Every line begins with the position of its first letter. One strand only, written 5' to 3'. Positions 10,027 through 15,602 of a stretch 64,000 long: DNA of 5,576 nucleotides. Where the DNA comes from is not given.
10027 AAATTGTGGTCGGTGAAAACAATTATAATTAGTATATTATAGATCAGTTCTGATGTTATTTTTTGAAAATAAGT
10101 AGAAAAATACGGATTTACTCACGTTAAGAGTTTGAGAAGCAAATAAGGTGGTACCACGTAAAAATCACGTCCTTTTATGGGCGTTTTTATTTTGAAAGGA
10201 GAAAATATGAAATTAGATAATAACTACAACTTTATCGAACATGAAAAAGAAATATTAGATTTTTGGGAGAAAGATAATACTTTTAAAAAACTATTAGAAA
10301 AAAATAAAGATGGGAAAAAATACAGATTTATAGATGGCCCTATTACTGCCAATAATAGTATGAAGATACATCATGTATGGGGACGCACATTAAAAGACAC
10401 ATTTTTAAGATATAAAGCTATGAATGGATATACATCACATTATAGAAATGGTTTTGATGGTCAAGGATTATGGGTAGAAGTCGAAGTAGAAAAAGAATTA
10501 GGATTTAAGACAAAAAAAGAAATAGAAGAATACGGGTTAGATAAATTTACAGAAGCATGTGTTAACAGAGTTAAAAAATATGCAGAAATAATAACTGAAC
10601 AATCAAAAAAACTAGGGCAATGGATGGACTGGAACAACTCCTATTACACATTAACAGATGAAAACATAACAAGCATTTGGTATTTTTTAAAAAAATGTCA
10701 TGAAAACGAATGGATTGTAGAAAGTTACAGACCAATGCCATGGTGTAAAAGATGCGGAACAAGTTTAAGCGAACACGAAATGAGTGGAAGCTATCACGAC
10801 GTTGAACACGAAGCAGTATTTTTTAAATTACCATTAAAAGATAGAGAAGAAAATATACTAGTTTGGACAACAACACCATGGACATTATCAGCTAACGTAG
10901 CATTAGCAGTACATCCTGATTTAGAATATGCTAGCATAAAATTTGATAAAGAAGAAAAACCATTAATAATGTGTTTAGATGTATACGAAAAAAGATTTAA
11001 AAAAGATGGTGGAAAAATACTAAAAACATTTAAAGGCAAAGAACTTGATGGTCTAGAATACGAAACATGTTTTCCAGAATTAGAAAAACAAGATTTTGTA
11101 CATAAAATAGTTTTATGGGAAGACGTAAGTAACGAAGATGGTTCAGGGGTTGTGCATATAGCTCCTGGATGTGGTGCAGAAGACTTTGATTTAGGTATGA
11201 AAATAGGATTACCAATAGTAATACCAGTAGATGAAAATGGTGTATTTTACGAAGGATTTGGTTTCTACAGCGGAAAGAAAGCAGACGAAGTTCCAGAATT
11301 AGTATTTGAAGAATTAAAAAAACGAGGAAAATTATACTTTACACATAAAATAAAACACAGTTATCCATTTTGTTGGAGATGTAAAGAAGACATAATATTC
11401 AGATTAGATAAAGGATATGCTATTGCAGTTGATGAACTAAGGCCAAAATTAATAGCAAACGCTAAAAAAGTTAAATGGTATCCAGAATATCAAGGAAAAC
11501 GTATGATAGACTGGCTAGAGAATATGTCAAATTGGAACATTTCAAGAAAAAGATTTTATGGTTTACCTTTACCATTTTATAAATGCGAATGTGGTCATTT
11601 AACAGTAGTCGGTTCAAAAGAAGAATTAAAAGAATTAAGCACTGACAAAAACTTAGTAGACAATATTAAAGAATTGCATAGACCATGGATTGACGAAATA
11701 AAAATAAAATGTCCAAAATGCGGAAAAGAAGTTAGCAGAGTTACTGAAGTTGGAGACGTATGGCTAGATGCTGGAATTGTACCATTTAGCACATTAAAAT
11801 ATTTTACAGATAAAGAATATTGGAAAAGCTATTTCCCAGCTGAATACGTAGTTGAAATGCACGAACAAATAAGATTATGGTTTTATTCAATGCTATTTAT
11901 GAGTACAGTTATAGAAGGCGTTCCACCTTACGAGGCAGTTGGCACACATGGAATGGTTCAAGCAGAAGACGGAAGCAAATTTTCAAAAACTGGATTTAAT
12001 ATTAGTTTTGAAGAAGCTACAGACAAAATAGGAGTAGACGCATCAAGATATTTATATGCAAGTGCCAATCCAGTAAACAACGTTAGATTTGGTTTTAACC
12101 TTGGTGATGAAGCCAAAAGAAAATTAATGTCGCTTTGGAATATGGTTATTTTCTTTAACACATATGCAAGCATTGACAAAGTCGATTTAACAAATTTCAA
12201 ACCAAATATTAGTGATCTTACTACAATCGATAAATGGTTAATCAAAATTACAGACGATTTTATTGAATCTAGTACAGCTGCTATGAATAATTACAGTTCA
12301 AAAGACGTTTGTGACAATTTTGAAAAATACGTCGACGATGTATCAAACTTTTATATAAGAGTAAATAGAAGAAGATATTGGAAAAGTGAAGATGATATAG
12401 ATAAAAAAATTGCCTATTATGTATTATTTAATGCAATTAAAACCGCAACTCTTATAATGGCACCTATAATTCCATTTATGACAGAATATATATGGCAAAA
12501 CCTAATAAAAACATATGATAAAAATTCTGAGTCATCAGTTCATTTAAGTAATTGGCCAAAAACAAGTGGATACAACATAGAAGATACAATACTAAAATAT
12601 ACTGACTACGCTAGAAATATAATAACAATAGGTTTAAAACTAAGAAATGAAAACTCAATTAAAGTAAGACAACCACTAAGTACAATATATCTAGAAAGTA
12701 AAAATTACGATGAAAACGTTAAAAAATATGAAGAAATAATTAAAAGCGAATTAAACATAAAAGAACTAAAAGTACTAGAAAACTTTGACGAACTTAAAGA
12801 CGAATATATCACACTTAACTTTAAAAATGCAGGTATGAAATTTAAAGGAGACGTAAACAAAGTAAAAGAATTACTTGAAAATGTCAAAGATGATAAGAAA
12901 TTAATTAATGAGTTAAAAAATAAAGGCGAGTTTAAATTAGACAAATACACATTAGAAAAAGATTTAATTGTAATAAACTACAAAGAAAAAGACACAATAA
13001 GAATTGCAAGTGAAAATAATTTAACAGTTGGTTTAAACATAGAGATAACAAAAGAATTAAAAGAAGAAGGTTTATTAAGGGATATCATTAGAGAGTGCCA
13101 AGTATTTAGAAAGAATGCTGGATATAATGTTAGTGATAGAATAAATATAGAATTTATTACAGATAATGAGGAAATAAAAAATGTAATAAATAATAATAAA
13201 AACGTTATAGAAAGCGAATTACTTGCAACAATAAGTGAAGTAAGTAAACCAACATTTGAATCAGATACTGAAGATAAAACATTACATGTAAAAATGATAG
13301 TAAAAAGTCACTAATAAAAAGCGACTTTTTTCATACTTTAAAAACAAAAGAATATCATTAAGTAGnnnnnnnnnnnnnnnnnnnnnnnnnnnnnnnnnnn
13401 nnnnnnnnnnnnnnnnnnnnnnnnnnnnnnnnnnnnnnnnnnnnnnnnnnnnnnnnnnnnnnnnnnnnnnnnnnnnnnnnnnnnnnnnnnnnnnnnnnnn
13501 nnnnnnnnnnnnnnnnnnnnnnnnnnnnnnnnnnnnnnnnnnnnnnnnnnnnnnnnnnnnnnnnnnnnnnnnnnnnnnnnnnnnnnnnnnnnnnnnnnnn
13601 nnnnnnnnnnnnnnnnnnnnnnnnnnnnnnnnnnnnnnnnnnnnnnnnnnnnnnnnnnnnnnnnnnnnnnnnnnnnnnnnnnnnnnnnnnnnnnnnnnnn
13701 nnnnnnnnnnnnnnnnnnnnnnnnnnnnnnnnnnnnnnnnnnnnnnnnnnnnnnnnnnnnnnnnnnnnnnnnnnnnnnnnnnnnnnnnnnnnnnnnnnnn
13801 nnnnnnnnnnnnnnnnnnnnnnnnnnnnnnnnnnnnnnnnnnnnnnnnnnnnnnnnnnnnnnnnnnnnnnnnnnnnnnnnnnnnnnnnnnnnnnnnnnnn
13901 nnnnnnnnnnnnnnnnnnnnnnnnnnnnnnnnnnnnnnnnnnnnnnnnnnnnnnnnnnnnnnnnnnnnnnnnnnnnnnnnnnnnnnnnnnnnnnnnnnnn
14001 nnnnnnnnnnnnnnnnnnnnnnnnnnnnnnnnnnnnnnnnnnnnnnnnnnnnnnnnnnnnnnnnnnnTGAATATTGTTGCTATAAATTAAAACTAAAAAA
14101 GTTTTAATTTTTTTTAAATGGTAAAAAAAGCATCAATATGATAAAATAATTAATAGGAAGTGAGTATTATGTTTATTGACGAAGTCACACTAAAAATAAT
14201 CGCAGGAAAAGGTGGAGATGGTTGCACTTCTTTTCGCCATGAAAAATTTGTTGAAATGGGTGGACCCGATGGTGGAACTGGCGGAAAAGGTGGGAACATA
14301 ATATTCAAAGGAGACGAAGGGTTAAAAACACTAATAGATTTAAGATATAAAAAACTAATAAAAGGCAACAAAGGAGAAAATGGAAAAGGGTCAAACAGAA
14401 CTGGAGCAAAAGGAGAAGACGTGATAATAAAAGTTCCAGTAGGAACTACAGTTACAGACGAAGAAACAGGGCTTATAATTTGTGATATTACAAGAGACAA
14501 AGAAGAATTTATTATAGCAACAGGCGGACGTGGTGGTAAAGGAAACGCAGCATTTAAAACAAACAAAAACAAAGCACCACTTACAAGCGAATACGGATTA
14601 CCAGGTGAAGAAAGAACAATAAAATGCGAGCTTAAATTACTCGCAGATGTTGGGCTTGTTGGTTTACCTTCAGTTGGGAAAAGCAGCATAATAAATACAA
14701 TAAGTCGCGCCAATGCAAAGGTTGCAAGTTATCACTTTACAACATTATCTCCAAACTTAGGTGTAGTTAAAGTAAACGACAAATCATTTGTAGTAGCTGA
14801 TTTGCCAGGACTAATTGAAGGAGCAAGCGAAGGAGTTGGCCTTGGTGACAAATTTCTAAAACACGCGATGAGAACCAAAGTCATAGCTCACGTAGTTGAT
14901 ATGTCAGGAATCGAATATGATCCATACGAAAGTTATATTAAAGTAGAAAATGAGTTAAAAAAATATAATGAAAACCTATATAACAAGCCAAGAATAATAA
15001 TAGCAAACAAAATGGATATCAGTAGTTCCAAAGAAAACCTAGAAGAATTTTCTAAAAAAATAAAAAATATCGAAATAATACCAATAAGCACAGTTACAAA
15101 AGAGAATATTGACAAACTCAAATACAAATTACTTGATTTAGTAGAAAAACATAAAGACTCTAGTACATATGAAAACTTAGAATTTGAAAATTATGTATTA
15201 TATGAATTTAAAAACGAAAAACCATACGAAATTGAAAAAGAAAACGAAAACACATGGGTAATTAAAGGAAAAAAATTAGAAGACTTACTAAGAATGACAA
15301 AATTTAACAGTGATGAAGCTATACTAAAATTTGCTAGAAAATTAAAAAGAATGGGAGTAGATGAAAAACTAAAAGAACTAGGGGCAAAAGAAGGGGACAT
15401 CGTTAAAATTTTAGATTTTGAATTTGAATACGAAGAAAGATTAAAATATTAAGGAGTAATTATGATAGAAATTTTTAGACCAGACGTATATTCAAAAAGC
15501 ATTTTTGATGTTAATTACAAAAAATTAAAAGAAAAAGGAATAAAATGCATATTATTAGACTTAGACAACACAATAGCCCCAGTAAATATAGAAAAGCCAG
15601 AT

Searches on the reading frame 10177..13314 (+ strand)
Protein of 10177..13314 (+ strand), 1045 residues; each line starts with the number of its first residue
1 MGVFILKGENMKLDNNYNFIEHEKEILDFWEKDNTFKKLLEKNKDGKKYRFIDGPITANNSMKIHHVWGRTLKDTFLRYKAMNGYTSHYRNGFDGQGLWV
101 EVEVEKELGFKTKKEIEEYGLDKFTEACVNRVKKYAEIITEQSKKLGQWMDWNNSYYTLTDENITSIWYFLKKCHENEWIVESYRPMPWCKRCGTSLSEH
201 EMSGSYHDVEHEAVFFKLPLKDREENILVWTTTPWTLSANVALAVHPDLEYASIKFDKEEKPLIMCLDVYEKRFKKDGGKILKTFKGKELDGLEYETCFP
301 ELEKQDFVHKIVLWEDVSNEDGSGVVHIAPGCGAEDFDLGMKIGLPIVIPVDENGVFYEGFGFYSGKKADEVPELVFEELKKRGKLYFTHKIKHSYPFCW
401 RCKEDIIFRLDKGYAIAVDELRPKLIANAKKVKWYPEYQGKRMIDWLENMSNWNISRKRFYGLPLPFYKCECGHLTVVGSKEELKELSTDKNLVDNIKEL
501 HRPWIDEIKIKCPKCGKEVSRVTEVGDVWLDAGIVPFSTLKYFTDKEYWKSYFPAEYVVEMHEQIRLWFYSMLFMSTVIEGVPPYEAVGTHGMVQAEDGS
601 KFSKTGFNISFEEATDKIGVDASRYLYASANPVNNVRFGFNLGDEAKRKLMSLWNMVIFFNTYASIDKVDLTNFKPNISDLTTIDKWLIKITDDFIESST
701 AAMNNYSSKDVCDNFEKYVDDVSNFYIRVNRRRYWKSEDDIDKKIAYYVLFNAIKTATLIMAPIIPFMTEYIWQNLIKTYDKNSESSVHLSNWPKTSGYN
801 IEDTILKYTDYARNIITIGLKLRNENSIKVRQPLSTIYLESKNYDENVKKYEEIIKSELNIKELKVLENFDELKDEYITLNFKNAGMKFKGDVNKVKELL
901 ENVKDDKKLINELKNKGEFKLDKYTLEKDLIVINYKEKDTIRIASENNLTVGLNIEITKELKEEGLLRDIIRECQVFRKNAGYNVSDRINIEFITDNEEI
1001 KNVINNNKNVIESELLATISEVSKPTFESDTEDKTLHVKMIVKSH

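Call 27: find_encoding_contigs(protein=window:10177-13311:+, flank=10000, max_places=1)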
Protein window:10177-13311:+ (1045 aa): no gene with exactly this product is on record in the collection.

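Call 33: search_protein_families(library=pfam, proteins=[window:10177-13314:+], max_evalue=0.001)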
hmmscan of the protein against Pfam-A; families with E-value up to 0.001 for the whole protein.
window:10177-13314:+ (1045 aa): 4 families
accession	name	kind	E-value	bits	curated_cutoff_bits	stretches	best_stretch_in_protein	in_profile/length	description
PF00133.28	tRNA-synt_1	-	8.1e-93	311.9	22.7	1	26-637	2-412/414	tRNA synthetases class I (I, L, M and V)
PF19302.4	DUF5915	-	1.7e-29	103.2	27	1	852-1037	1-189/195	Domain of unknown function (DUF5915)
PF08264.19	Anticodon_1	-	3.5e-29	102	25.1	1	685-836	1-146/148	Anticodon-binding domain of tRNA ligase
PF09334.17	tRNA-synt_1g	-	8.4e-10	38.4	20.1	1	528-634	247-361/391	tRNA synthetases class I (M)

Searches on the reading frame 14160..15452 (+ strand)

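Call 33: search_protein_families(library=pfam, proteins=[window:14160-15452:+], max_evalue=0.001)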
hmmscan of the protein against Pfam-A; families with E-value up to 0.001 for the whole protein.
window:14160-15452:+ (430 aa): 5 families
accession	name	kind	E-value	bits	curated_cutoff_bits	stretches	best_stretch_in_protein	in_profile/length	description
PF01018.28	GTP1_OBG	-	1.2e-57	194.3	27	1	6-160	1-155/155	GTP1/OBG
PF01926.29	MMR_HSR1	-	9.6e-28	97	21.9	1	163-284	1-113/113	50S ribosome-binding GTPase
PF09269.16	DUF1967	-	3.4e-26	91.5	27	1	356-424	1-70/70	Domain of unknown function (DUF1967)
PF02421.24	FeoB_N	-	1.5e-12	47.7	27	1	164-322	3-154/156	Ferrous iron transport protein B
PF03193.22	RsgA_GTPase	-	7.6e-05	23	30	0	278-324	56-104/174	RsgA GTPase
